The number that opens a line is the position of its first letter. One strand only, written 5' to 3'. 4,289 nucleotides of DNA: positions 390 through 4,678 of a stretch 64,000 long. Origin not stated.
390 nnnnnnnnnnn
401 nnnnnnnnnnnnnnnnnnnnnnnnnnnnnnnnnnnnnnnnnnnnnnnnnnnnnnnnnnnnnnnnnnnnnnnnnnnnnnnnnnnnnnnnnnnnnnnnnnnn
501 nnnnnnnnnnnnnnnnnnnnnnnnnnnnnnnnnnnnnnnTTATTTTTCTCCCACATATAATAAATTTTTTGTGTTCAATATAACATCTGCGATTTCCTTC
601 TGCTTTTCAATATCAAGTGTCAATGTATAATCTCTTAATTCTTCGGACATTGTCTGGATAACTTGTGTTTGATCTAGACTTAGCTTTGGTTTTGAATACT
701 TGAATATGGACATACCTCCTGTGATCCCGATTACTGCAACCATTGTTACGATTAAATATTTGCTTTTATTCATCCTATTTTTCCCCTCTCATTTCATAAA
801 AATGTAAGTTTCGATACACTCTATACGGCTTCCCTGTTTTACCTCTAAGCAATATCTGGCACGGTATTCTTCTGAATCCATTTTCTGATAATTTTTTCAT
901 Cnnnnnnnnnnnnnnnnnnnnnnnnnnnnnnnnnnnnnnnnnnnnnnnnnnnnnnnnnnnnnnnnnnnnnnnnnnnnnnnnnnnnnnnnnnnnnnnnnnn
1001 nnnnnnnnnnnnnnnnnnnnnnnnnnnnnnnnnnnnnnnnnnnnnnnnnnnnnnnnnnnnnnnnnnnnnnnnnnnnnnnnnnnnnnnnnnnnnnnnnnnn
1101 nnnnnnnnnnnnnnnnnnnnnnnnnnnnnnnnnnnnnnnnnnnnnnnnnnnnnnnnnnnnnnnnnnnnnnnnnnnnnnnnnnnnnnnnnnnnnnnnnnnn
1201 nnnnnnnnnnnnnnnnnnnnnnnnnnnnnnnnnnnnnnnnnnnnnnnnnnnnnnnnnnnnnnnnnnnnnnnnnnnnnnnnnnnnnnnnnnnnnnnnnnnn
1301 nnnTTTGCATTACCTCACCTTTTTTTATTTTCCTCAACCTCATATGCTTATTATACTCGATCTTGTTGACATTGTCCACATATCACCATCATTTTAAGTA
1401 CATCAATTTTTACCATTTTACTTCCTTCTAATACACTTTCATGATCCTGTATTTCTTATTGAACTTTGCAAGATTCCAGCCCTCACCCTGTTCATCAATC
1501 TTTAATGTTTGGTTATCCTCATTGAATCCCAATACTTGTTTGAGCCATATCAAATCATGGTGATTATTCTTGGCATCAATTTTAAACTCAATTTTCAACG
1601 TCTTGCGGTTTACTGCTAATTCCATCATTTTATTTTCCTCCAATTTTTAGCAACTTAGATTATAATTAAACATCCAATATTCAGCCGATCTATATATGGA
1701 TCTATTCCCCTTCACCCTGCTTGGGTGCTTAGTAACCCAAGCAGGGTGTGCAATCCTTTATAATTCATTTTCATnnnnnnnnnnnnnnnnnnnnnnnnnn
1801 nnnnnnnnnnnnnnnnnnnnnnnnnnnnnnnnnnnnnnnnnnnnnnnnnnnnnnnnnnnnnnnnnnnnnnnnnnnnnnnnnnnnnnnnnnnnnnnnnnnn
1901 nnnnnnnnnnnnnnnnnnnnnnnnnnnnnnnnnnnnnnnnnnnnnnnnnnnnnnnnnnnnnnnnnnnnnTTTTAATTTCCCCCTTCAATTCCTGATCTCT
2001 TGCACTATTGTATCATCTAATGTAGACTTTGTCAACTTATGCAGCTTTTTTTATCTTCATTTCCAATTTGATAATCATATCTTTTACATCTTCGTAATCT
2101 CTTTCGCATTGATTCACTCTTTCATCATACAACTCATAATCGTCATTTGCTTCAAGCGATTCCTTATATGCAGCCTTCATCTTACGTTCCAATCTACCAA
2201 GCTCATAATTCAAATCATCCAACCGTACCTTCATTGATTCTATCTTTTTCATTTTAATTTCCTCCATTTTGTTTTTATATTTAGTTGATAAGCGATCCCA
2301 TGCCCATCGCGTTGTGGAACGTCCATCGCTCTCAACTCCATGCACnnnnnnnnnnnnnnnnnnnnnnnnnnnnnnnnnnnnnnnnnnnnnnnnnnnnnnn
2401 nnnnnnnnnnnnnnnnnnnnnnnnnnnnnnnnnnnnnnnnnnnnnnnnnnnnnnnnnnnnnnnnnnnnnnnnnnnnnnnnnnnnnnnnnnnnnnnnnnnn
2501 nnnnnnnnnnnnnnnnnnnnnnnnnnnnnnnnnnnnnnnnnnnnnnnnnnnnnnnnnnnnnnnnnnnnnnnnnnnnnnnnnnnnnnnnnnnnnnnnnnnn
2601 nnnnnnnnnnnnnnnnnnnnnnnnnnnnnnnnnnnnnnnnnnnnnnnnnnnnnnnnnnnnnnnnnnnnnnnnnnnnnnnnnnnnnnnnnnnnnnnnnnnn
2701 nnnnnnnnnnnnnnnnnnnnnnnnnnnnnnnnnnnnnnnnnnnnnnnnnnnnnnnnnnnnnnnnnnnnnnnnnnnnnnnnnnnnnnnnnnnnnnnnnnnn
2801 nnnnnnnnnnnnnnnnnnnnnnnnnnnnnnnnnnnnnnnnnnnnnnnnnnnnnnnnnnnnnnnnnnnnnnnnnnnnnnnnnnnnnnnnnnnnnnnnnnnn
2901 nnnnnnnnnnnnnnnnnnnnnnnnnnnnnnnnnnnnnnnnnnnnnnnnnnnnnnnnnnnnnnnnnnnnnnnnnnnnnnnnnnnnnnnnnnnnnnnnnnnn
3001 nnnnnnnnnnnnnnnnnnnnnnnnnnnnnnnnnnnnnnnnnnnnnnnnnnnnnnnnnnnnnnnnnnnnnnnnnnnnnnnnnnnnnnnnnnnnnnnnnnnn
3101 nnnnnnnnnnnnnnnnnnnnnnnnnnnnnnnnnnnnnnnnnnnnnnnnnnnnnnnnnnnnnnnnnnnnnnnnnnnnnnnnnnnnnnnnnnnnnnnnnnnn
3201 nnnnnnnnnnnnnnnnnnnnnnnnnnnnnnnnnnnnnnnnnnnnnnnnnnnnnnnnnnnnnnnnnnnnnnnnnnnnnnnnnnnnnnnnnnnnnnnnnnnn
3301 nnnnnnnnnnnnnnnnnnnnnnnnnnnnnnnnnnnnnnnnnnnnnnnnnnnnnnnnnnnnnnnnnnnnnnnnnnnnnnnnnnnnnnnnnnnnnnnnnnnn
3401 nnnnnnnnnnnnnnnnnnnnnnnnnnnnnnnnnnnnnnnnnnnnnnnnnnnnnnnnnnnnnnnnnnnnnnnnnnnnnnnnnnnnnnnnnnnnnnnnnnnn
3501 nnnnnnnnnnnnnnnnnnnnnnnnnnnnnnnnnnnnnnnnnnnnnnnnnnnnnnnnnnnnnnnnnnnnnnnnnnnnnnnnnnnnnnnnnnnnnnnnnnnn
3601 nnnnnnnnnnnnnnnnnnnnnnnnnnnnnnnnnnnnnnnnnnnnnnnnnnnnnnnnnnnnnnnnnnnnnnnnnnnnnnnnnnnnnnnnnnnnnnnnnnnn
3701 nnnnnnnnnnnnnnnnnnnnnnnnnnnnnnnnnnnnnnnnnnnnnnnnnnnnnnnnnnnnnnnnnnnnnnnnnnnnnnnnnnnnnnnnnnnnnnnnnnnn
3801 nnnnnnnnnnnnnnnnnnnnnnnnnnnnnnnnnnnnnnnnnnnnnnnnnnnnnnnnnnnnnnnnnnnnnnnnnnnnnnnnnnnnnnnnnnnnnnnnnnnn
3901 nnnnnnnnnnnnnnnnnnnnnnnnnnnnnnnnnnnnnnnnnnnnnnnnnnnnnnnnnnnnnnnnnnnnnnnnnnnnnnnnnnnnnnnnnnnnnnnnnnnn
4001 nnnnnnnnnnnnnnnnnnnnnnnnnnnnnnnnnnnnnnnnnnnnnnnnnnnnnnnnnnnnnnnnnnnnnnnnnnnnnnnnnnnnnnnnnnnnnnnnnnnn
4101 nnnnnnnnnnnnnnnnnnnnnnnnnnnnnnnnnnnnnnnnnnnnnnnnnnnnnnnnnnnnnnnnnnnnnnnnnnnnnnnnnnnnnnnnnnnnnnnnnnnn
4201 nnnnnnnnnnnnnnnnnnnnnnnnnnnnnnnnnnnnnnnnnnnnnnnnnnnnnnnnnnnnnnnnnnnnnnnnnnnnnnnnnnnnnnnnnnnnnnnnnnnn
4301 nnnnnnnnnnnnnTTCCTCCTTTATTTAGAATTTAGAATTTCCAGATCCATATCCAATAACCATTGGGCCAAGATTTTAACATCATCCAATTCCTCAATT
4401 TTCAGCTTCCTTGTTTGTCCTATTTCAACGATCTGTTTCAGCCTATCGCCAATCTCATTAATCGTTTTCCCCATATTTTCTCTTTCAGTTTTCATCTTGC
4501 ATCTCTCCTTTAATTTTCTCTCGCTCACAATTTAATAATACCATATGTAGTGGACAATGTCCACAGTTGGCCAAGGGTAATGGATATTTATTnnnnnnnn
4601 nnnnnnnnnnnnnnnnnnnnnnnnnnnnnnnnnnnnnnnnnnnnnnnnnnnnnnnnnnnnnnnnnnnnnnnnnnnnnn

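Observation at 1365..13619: An 18-site operator-promoter regulon covering the whole early/accessory region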

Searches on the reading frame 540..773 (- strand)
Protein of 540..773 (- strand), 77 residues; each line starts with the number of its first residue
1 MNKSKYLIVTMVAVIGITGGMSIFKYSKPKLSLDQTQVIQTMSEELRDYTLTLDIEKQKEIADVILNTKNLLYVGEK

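Call 25: search_protein_families(library=pfam, proteins=[window:540-773:-], max_evalue=0.05)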
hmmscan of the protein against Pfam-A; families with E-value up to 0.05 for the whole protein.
window:540-773:- (77 aa): 1 family
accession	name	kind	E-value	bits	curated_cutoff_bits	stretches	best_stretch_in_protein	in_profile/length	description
PF20403.5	DUF6693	-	0.029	15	31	1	8-66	17-73/104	Family of unknown function (DUF6693)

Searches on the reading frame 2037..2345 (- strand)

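Call 25: search_protein_families(library=pfam, proteins=[window:2037-2345:-], max_evalue=0.05)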
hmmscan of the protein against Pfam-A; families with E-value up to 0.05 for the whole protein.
window:2037-2345:- (102 aa): 3 families
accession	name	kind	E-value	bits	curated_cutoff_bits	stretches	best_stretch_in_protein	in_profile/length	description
PF07889.17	DUF1664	-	0.0069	16.9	34.6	1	25-100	48-119/124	Protein of unknown function (DUF1664)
PF09325.15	Vps5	-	0.015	15.3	27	0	49-96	151-197/236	Vps5 C terminal like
PF05701.16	WEMBL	-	0.023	13.9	35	1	21-101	52-131/562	Weak chloroplast movement under blue light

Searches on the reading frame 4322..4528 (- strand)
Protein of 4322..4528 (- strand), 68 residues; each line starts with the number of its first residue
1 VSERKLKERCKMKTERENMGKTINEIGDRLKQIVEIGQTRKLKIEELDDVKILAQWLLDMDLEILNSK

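Call 26: search_protein_families(library=pfam, proteins=[window:4322-4528:-], max_evalue=0.05)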
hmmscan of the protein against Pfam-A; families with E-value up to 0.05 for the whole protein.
window:4322-4528:- (68 aa): 1 family
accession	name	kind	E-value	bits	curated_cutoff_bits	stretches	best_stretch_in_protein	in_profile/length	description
PF14242.11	DUF4342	-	0.0032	17.9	25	1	13-52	2-40/81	Domain of unknown function (DUF4342)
